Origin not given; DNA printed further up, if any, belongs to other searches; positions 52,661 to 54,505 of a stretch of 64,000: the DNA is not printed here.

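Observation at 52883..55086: Nucleotidyltransferase-kinase fusion plus a second NMP-kinase-like protein inside a Wzx/Wzy polysaccharide locus: candidate glycan phospho-modification module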

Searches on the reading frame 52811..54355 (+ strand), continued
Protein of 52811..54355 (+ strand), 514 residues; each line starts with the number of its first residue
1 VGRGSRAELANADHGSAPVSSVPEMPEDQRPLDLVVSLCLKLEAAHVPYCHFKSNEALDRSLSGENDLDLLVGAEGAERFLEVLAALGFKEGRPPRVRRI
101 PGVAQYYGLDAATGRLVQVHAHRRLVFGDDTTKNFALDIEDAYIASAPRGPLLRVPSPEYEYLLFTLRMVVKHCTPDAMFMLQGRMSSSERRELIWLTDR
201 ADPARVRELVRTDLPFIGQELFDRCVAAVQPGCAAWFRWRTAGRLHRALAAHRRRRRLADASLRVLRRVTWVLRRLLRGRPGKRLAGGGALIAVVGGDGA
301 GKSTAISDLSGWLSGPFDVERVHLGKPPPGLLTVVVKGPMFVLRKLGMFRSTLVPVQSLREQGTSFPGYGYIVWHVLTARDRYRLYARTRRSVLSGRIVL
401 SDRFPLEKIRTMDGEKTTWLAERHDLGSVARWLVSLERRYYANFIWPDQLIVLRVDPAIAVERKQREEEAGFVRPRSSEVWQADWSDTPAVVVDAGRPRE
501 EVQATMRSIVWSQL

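Call 29: predict_structure(alignment_id=A1)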
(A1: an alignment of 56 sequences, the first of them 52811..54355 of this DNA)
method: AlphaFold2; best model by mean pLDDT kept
length: 514 residues; sequences in the alignment: 56
mean_pLDDT: 90.3   pTM: 0.85
mean pLDDT of the five models: 90.3, 89.7, 89.0, 88.3, 88.1
residues with pLDDT >= 90: 385; 70-90: 101; 50-70: 3; < 50: 25
segments of 3 or more residues with pLDDT < 50: 1-25
pLDDT, mean of each block of 10 residues (from residue 1): 40 40 56 97 97 85 93 96 98 92 95 94 92 91 93 93 96 93 91 94 97 96 97 95 97 92 89 87 94 96 96 95 94 94 89 82 83 95 97 97 92 87 88 95 96 96 90 91 95 96 96 94
secondary structure, 60 per line:
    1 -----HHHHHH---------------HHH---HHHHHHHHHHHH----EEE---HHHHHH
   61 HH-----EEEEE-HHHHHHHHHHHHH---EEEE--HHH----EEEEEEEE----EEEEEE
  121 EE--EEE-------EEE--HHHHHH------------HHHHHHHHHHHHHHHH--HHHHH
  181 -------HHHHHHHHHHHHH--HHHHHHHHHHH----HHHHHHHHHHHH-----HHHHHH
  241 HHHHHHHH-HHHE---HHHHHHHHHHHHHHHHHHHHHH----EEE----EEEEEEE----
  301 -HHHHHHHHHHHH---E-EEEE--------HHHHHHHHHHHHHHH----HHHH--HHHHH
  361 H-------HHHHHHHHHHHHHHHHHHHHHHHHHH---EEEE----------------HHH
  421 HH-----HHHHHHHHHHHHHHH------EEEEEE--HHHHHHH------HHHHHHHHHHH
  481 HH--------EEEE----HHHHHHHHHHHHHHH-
elements in order: H6-11 H33-44 E49-51 H55-62 E68-72 H74-86 E90-93 E103-110 E115-122 E125-127 E135-137 H140-145 H158-173 H176-180 H188-200 H203-213 H218-229 H235-248 H257-278 E283-285 E290-296 H302-313 E319-322 H331-345 H350-353 H356-361 H369-394 E398-401 H418-422 H428-442 E449-454 H457-463 H470-482 E491-494 H499-513

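Call 31: fold_search(model_id=the predicted structure, library=pdb)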
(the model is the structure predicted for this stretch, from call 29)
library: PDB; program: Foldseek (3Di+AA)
matches with E <= 10: 951; with E <= 0.001: 163
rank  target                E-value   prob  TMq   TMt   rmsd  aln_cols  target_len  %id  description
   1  2pbr_A                1.6e-07  1.00  0.28  0.66   5.9       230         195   16  Crystal structure of thymidylate kinase (aq_969) from Aquifex Aeolicus VF5 (released 2007-10-02)
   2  4s2e_A                2.1e-07  1.00  0.27  0.64   6.1       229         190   18  Phosphate ion bound Crystal structure of thymidylate kinase (aq_969) from Aquifex Aeolicus VF5 (released 2016-01-20)
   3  3lv8                  2.6e-07  1.00  0.27  0.59   6.9       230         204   20  1.8 Angstrom resolution crystal structure of a thymidylate kinase (tmk) from Vibrio cholerae O1 biovar eltor str. N16961 (released 2010-03-02)
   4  3n2i_A                3.4e-07  1.00  0.27  0.59   6.7       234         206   20  2.25 Angstrom resolution crystal structure of a thymidylate kinase (tmk) from Vibrio cholerae O1 biovar eltor str. N16 (released 2010-06-02)
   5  2plr_A                4.2e-07  1.00  0.30  0.67   5.9       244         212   20  Crystal structure of dTMP kinase (st1543) from Sulfolobus Tokodaii Strain7 (released 2008-04-22)
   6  4s35_B                7.6e-07  1.00  0.28  0.65   6.2       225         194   17  AMPPCP and TMP bound Crystal structure of thymidylate kinase (aq_969) from Aquifex Aeolicus VF5 (released 2016-01-27)
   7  4s2e_B                8.1e-07  1.00  0.28  0.65   6.1       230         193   18  Phosphate ion bound Crystal structure of thymidylate kinase (aq_969) from Aquifex Aeolicus VF5 (released 2016-01-20)
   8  5xbh_A                1.0e-06  1.00  0.28  0.66   6.0       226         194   17  Crystal structure of R145E mutant of thymidylate kinase (aq_969) from Aquifex Aeolicus VF5 (released 2017-06-28)
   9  5h70_A                1.3e-06  1.00  0.30  0.69   4.6       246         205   20  Crystal structure of ADP bound dTMP kinase (st1543) from Sulfolobus Tokodaii Strain7 (released 2016-12-07)
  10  4nzy_A                1.4e-06  1.00  0.30  0.67   5.3       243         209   18  Crystal structure (type-2) of dTMP kinase (st1543) from Sulfolobus Tokodaii Strain7 (released 2014-12-24)
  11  4dwj_H                1.6e-06  1.00  0.28  0.66   6.8       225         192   18  Crystal structure of Thymidylate Kinase from Staphylococcus aureus in complex with Thymidine Monophosphate (released 2012-03-07)
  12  3n2i_B                1.6e-06  1.00  0.27  0.58   6.8       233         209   20  2.25 Angstrom resolution crystal structure of a thymidylate kinase (tmk) from Vibrio cholerae O1 biovar eltor str. N16 (released 2010-06-02)
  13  2ccg_B                1.6e-06  1.00  0.27  0.63   6.9       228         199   18  Crystal structure of His-tagged S. aureus thymidylate kinase complexed with thymidine monophosphate (TMP) (released 2006-03-08)
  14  4dwj_C                1.8e-06  1.00  0.27  0.62   6.8       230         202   16  Crystal structure of Thymidylate Kinase from Staphylococcus aureus in complex with Thymidine Monophosphate (released 2012-03-07)
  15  4dwj_E                2.1e-06  1.00  0.28  0.64   6.9       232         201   18  Crystal structure of Thymidylate Kinase from Staphylococcus aureus in complex with Thymidine Monophosphate (released 2012-03-07)
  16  2plr_B                2.2e-06  1.00  0.28  0.63   5.4       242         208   21  Crystal structure of dTMP kinase (st1543) from Sulfolobus Tokodaii Strain7 (released 2008-04-22)
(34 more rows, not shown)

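Call 34: search_solved_structures(query=A1, max_evalue=10, show_alignments=0)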
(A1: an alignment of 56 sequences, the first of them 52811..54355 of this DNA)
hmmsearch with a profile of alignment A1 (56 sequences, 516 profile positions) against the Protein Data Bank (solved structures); distinct sequences matched with E-value up to 10: 115 (the best 60 are shown).
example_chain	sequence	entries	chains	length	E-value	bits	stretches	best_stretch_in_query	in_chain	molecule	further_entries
2plr_A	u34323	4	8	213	9.5e-07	31.1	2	428-470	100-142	Probable thymidylate kinase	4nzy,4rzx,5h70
5xbh_A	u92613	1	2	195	2.3e-05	26.5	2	440-509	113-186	Thymidylate kinase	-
2pbr_A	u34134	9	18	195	3.3e-05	26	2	440-509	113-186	Thymidylate kinase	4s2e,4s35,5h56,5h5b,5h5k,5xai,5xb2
5xb5_A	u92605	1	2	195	3.7e-05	25.8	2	437-509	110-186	Thymidylate kinase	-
6fn1_A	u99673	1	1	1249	5.9e-05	25.2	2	288-312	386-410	Human-mouse chimeric ABCB1 (ABCBHM)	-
6fn4_A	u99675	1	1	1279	6.1e-05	25.1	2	288-312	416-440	Apo form of Human-mouse chimeric ABCB1 (ABCB1HM) in complex with Antigen binding fragment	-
6i27_A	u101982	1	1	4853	0.00046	22.2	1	291-330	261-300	Midasin,Midasin,Midasin,Midasin,Midasin,Midasin,Midasin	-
6i26_A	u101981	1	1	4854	0.00046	22.2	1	291-330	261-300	Midasin,Midasin,Midasin,Midasin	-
6hyp_A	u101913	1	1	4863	0.00047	22.2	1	291-330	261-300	Midasin,Midasin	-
5jcs_s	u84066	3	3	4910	0.00047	22.2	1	291-330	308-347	Midasin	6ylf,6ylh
8wp0_A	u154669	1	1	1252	0.0011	21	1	290-314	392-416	ABC transporter B family member 19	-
8woi_A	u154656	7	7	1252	0.0011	21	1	290-314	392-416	ABC transporter B family member 19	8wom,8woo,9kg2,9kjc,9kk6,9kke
8sa0_A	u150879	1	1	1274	0.0018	20.3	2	288-312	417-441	ATP-dependent translocase ABCB1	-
6qex_A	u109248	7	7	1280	0.0018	20.3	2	288-312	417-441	Multidrug resistance protein 1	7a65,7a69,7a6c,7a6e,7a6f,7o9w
8gmg_A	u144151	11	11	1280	0.0018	20.3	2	288-312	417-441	ATP-dependent translocase ABCB1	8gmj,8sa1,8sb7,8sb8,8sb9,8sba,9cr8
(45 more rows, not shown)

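Call 41: find_related_loci(query=A1, collection=genome_contigs, flank=10000)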
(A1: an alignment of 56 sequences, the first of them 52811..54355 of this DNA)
Query A1 (514 aa) in genome_contigs; peptide patterns used: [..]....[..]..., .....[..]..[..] (x = any residue, [..] = any of these).
600 stretches matched a pattern (row limit reached: there are more); 288 encode a relative of the query (tblastn E <= 1e-3); the best 80 are kept; 80 distinct loci.
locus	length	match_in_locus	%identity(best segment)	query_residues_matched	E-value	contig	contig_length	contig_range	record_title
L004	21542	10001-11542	89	1-514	0e+0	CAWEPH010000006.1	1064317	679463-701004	MAG: uncultured Actinomycetes bacterium isolate MFD02242.bin.2.262 genome assembly, contig: contig_2867, whole genome sh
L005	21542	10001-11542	82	1-514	0e+0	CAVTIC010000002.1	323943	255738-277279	MAG: uncultured Actinomycetes bacterium isolate MFD06229.bin.1.13 genome assembly, contig: contig_3064, whole genome sho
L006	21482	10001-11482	63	21-514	0e+0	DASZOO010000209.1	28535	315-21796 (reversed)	MAG TPA_asm: Actinomycetota bacterium isolate SMAG_U5947 k141_3094395, whole genome shotgun sequence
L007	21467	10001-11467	61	26-514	0e+0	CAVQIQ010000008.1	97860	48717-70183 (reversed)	MAG: uncultured Actinomycetes bacterium isolate MFD10007.bin.3.88 genome assembly, contig: contig_28211, whole genome sh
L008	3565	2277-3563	61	32-460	2e-178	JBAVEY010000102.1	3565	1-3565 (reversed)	MAG: Actinomycetota bacterium isolate MFD04307_ilm_asm_bin8 k127_72332, whole genome shotgun sequence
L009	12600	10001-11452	52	32-514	2e-143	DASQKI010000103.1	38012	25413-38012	MAG TPA_asm: Nocardioidaceae bacterium isolate SMAG_U11908 k141_3448101, whole genome shotgun sequence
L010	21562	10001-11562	63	3-514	3e-174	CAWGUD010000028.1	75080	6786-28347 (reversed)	MAG: uncultured Actinomycetes bacterium isolate MFD09730.bin.2.61 genome assembly, contig: contig_47602, whole genome sh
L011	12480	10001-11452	52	32-514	5e-139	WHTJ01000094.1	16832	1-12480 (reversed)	MAG: Propionibacteriales bacterium isolate Dino_bin33 NODE_3858_length_16832_cov_14.0133, whole genome shotgun sequence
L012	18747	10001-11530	50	3-514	8e-137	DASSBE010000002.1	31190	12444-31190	MAG TPA_asm: Nocardioidaceae bacterium isolate SMAG_U886 k141_725768, whole genome shotgun sequence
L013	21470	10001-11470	50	18-514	4e-132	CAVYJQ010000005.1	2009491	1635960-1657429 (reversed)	MAG: uncultured Actinomycetota bacterium isolate MFD01275.bin.2.147 genome assembly, contig: contig_3980, whole genome s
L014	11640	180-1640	43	28-514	3e-131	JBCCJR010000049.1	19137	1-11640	MAG: Cyanobacteria bacterium P01_C01_bin.118 k141_1554175_length_19137_cov_46.0081, whole genome shotgun sequence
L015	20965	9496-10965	48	32-514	6e-130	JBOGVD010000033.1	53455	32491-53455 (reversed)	MAG: Actinomycetota bacterium isolate M3-S_metawrap_bin.228 k127_955778, whole genome shotgun sequence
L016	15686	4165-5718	47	2-514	1e-129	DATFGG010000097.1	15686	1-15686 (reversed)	MAG TPA_asm: Actinomycetota bacterium isolate SMAG_U8656 k141_365441, whole genome shotgun sequence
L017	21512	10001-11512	48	4-514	6e-129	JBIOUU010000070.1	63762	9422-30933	MAG: Actinomycetota bacterium isolate MAG126 k127_2336254, whole genome shotgun sequence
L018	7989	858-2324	45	27-514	9e-129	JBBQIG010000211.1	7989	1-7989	MAG: Anaerolineae bacterium isolate Co_metawrap_827 Cmw_827_k141_5601677_length_7989_cov_6.8781, whole genome shotgun se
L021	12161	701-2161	47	32-514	3e-126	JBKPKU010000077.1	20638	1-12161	MAG: Actinomycetota bacterium isolate GS_HAYS_MAG_00110 GS_HAYS_000000103355, whole genome shotgun sequence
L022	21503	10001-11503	43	15-514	1e-125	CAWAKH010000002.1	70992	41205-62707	MAG: uncultured Chloroflexia bacterium isolate MFD02416.bin.1.374 genome assembly, contig: contig_103658, whole genome s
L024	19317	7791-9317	49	20-514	4e-125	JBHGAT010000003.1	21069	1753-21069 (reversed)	MAG: Candidatus Velamenicoccus archaeovorus isolate SBS.BIN.93 SBSBIN93_contig_3, whole genome shotgun sequence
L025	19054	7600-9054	43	32-514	1e-124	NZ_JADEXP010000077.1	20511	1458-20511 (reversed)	Leptolyngbya cf. ectocarpi LEGE 11479 NODE_185_length_20511_cov_3.12363_(reversed), whole genome shotgun sequence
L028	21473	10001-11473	40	27-514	4e-123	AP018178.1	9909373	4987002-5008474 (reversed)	Calothrix sp. NIES-2100 DNA, nearly complete genome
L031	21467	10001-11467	48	32-514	1e-122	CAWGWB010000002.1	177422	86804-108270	MAG: uncultured Actinomycetota bacterium isolate MFD09206.bin.1.218 genome assembly, contig: contig_34662, whole genome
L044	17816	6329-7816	41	32-514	2e-117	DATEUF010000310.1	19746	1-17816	MAG TPA_asm: Pyrinomonadaceae bacterium isolate SMAG_U8334 k141_1256154, whole genome shotgun sequence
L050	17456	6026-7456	43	28-514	5e-114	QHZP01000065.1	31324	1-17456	MAG: Acidobacteria bacterium isolate gp11 AA58 14_1009_16_40cm_scaffold_12539_curated, whole genome shotgun sequence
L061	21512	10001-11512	41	12-514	9e-110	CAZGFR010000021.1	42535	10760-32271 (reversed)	MAG TPA_asm: uncultured Anaerolineaceae bacterium isolate binchicken_co284_37 genome assembly, contig: NODE_1190_length_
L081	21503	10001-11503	37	17-514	5e-99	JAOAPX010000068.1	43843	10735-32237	MAG: Acidobacteria bacterium isolate RYN_25 scaffold_22987, whole genome shotgun sequence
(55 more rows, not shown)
